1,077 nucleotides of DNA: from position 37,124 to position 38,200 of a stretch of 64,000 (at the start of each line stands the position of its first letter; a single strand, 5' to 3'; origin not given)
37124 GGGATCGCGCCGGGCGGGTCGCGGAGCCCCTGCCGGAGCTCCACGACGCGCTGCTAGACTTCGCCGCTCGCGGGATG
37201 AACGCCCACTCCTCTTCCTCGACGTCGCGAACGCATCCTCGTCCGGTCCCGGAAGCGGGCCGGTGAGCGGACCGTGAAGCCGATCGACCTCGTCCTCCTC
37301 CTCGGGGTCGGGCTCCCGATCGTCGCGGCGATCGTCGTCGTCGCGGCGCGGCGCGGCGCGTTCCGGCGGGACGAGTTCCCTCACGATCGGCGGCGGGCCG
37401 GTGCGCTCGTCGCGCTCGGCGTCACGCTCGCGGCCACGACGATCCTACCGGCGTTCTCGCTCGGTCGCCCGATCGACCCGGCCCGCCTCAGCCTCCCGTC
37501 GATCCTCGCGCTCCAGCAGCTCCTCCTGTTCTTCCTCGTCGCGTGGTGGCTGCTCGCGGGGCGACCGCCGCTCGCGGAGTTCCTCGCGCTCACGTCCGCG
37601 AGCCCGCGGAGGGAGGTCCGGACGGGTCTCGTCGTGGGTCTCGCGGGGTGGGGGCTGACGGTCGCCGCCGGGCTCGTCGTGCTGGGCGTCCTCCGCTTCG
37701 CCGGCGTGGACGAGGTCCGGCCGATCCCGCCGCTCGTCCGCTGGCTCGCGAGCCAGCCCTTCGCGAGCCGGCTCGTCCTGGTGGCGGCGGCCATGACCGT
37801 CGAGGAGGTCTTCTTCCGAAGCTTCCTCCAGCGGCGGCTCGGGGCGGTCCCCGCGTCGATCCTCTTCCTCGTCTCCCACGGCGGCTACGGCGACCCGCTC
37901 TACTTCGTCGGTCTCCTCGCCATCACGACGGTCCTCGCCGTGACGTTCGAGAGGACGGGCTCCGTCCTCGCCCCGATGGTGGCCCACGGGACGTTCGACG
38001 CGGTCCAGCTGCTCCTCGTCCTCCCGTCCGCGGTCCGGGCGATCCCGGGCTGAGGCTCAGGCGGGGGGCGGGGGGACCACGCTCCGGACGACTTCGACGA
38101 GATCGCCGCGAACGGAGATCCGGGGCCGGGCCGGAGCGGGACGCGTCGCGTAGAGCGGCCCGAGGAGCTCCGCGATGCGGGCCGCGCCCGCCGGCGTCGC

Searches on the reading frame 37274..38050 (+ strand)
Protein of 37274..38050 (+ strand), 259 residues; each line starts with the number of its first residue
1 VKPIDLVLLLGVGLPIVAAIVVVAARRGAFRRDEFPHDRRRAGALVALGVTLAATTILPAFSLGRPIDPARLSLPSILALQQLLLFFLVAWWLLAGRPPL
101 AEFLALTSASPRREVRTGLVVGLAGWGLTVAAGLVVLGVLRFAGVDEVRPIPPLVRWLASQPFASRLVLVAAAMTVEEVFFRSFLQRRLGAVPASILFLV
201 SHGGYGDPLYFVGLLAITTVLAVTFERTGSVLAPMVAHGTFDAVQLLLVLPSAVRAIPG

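Call 66: search_protein_families(library=pfam, proteins=[window:37274-38050:+], max_evalue=0.00001)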
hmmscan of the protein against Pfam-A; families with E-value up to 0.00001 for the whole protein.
window:37274-38050:+ (259 aa): 1 family
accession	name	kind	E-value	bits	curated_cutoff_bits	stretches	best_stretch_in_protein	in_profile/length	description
PF02517.21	Rce1-like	-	8e-13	48.9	22.4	1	163-244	5-93/93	Type II CAAX prenyl endopeptidase Rce1-like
